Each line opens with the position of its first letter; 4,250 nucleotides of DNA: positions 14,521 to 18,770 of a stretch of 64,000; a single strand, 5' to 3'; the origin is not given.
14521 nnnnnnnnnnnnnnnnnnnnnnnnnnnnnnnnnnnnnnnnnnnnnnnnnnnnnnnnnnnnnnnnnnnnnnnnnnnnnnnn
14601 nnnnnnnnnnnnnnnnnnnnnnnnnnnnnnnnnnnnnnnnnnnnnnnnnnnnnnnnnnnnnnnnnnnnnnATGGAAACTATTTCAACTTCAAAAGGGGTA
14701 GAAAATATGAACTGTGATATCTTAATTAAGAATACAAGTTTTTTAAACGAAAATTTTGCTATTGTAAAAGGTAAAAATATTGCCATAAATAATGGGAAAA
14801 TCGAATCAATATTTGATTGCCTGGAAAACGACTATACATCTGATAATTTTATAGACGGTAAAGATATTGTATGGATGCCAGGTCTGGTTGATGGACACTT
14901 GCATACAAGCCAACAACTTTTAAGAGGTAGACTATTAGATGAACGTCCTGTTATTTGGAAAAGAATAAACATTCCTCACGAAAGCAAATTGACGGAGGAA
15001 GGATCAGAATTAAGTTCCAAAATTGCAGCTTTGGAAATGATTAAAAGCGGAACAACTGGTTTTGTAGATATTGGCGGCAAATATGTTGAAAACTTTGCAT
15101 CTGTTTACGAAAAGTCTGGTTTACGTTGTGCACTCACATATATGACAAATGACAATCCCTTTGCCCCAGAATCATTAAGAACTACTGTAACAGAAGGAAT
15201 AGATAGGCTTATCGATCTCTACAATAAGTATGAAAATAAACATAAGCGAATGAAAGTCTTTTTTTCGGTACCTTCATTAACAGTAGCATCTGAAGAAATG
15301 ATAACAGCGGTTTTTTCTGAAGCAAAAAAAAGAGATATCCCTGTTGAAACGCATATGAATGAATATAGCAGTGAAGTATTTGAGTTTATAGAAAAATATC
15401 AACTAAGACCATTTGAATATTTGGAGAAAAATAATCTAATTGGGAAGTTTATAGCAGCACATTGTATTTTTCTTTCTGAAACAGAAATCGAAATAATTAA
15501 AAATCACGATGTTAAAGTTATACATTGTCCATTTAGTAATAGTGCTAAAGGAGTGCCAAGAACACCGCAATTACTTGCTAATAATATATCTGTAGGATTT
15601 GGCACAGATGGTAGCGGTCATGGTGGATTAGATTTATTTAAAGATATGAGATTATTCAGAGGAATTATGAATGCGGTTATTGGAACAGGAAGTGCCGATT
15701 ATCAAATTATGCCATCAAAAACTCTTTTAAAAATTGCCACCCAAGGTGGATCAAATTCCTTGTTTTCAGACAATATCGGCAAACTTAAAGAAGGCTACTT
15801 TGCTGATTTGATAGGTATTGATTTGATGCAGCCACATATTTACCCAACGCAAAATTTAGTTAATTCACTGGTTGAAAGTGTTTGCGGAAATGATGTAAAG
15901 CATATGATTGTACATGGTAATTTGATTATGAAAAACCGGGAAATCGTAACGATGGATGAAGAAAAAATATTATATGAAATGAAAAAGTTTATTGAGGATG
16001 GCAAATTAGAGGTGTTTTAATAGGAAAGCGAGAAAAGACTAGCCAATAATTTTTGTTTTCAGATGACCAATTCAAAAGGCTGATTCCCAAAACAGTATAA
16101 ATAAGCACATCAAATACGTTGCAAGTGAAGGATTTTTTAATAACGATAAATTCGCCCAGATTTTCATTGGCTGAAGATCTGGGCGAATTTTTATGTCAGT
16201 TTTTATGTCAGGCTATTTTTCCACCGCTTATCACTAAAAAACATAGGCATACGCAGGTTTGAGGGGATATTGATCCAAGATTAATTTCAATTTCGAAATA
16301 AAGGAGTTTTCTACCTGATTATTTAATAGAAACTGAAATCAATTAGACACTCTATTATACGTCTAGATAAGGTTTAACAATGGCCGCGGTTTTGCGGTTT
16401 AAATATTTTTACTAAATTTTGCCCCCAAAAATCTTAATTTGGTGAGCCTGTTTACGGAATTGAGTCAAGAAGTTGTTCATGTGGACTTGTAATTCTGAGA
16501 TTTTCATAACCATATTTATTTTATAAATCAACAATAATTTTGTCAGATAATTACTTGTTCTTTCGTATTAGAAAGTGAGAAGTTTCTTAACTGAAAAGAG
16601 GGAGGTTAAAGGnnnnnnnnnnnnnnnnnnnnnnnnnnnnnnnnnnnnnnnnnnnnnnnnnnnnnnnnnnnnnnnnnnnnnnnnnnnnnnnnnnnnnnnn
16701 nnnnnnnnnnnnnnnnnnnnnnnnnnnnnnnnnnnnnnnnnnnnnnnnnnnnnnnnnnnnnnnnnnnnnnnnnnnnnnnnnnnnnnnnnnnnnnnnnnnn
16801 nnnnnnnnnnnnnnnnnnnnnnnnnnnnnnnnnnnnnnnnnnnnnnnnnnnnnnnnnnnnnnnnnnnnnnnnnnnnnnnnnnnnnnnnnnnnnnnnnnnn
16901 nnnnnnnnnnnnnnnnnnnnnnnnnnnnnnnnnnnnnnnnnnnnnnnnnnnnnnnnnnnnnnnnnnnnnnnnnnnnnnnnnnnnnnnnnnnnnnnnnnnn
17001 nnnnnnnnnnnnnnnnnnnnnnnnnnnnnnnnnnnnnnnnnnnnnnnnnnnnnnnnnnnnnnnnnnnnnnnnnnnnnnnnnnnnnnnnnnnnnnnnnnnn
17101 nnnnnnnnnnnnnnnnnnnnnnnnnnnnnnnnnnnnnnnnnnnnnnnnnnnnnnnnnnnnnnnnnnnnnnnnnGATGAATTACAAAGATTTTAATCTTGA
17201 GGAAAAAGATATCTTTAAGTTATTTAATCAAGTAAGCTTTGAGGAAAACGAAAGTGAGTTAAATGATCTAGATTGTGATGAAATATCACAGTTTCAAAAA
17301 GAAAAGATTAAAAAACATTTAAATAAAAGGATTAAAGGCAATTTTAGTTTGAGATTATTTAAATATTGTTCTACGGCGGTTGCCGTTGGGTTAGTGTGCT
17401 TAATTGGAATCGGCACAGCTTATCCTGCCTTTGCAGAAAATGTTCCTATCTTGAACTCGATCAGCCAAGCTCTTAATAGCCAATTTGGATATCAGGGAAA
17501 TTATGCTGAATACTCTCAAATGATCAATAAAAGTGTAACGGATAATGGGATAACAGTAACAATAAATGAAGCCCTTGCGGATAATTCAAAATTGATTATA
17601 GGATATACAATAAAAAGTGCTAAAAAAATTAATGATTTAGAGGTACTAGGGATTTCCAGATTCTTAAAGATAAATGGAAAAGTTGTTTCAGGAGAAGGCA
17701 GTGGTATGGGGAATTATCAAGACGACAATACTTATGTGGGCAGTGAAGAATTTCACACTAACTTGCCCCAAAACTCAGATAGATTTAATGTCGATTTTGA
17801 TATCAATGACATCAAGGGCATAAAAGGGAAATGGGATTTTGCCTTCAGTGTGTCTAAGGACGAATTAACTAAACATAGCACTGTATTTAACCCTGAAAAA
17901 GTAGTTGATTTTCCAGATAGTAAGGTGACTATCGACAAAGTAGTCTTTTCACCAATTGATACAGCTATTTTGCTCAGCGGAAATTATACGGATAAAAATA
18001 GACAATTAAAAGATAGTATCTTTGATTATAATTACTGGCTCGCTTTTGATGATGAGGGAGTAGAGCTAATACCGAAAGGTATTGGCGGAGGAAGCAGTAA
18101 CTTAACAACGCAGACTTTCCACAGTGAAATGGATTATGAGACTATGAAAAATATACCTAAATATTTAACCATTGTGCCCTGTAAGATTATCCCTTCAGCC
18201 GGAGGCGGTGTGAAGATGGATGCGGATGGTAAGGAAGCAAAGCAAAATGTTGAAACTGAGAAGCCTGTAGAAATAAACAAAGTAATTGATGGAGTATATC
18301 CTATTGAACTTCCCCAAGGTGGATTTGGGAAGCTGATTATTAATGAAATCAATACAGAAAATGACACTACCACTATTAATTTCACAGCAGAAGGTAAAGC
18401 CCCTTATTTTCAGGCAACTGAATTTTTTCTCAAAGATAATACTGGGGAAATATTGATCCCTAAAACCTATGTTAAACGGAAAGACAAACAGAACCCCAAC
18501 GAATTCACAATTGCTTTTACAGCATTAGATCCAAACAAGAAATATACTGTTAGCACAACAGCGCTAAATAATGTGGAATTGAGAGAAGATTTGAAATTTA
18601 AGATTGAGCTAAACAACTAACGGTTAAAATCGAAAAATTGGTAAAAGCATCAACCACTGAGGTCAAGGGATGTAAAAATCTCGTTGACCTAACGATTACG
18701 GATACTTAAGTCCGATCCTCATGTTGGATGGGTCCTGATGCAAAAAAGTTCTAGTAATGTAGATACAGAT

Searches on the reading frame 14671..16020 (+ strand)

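Call 23: search_protein_families(library=pfam, proteins=[window:14671-16020:+], max_evalue=0.00001)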
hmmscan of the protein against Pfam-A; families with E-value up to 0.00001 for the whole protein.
window:14671-16020:+ (449 aa): 2 families
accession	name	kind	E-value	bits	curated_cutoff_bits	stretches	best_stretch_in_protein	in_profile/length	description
PF01979.26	Amidohydro_1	-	1.5e-44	153.1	25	1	69-418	3-344/345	Amidohydrolase family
PF07969.17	Amidohydro_3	-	1.5e-11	44.9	29.7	1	203-416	257-468/472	Amidohydrolase family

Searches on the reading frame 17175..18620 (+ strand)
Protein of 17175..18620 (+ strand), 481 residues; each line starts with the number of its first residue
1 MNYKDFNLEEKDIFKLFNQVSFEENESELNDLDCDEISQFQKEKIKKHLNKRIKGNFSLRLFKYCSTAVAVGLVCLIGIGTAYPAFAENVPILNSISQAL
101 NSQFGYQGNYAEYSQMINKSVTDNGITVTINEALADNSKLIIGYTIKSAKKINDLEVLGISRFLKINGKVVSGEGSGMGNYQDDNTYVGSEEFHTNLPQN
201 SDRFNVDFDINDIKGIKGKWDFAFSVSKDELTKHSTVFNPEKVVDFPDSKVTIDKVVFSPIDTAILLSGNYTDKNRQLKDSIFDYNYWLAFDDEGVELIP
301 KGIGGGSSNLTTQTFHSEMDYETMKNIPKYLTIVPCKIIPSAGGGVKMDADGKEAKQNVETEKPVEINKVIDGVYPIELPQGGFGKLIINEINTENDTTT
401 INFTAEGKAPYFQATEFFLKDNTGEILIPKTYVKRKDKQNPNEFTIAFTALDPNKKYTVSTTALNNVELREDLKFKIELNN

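Call 23: search_protein_families(library=pfam, proteins=[window:17175-18620:+], max_evalue=0.00001)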
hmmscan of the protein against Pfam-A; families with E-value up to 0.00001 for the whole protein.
window:17175-18620:+ (481 aa): 2 families
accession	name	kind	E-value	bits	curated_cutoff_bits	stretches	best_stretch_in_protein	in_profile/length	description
PF13786.12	DUF4179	-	6.7e-27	94.2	30.1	1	61-148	5-94/94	Domain of unknown function (DUF4179)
PF18705.7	DUF5643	-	3.2e-24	85.6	34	1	235-365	1-111/115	Family of unknown function (DUF5643)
